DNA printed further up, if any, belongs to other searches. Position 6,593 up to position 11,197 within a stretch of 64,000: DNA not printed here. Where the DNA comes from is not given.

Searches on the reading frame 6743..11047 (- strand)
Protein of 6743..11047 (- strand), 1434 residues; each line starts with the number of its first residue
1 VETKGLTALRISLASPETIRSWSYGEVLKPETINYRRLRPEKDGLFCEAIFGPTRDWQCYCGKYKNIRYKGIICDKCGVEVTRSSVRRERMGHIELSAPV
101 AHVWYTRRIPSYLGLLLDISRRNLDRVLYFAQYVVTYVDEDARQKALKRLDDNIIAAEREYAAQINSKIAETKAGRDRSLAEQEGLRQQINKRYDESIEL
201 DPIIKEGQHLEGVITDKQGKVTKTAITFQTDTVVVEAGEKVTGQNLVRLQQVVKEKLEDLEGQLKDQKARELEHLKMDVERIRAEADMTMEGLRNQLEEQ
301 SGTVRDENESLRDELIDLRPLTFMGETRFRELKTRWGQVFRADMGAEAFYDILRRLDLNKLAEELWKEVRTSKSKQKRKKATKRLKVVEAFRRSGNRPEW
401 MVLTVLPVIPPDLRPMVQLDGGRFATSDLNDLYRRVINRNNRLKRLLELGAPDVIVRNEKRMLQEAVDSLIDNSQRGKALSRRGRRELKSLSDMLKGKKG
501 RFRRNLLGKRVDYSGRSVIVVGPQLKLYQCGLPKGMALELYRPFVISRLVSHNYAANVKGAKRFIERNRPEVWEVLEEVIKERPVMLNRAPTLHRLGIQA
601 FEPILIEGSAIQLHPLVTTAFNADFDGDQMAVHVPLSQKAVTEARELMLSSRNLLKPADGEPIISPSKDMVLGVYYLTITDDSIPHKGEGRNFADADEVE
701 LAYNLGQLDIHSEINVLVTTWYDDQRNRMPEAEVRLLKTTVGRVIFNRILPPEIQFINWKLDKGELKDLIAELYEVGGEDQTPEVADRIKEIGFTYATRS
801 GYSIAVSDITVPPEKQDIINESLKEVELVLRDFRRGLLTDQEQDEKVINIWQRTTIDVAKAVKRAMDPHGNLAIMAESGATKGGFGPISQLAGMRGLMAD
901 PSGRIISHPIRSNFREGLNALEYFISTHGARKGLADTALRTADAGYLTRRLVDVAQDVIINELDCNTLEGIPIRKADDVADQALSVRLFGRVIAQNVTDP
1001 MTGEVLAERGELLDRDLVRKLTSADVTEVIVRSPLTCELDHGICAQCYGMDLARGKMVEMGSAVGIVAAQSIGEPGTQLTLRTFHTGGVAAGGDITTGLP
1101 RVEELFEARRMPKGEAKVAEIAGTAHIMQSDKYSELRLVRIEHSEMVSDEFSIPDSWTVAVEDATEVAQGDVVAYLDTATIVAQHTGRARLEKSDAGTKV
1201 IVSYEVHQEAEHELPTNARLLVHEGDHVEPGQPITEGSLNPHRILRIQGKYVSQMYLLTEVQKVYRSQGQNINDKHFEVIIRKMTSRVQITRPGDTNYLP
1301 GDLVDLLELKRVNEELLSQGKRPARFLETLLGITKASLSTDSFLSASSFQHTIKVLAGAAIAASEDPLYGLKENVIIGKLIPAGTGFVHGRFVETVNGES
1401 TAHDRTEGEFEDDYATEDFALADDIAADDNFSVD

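Call 30: search_protein_families(library=pfam, proteins=[window:6743-11047:-], max_evalue=0.0001)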
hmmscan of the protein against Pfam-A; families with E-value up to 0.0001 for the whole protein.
window:6743-11047:- (1434 aa): 5 families
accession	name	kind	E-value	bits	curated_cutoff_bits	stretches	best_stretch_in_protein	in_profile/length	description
PF04997.17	RNA_pol_Rpb1_1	-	1.2e-78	265.1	39.7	1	6-506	4-312/312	RNA polymerase Rpb1, domain 1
PF04998.22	RNA_pol_Rpb1_5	-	1.7e-63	215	28.5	1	917-1340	1-266/267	RNA polymerase Rpb1, domain 5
PF00623.25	RNA_pol_Rpb1_2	-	1.7e-38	132.9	25.3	1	508-649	1-165/166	RNA polymerase Rpb1, domain 2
PF04983.23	RNA_pol_Rpb1_3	-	1.4e-27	97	28.9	1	653-809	1-162/162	RNA polymerase Rpb1, domain 3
PF05000.22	RNA_pol_Rpb1_4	-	4.7e-07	30.1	24.8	1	842-908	5-100/107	RNA polymerase Rpb1, domain 4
